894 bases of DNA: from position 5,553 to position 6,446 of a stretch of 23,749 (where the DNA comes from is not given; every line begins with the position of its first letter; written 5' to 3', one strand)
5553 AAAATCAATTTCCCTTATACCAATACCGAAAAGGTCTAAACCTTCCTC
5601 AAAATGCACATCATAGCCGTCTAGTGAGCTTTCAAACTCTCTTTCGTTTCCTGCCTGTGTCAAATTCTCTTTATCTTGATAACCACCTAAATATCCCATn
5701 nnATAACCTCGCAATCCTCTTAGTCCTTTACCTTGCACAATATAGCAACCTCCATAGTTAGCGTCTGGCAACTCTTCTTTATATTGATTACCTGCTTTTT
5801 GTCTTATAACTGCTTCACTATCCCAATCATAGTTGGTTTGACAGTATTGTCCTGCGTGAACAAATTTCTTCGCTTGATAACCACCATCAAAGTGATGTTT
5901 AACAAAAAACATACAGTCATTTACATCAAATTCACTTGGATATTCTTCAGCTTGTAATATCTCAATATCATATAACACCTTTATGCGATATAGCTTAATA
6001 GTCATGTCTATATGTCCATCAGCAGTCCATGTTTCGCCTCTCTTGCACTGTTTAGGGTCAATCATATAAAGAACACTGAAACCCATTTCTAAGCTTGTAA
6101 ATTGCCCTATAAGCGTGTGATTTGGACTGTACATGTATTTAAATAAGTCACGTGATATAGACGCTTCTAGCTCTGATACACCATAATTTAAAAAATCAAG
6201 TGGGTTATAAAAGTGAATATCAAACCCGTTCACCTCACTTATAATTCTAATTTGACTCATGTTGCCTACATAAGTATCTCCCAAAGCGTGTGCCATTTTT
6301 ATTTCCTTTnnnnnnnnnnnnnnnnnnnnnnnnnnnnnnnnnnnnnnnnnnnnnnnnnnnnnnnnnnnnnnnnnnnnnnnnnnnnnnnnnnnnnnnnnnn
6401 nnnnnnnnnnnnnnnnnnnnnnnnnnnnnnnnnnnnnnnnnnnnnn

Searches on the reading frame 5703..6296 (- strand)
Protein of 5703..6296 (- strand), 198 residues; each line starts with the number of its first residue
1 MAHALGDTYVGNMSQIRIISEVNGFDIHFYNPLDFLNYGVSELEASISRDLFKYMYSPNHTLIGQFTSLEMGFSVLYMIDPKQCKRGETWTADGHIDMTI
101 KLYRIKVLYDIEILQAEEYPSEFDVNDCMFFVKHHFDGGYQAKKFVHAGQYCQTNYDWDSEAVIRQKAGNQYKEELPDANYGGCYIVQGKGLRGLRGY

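Call 72: search_protein_families(library=phrogs, proteins=[window:5703-6296:-], max_evalue=0.001)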
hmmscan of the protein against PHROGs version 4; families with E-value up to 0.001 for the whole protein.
window:5703-6296:- (198 aa): 1 family
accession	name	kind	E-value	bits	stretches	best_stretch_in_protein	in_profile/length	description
phrog_10067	-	head and packaging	3.7e-11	44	1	23-122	6-102/348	virion structural protein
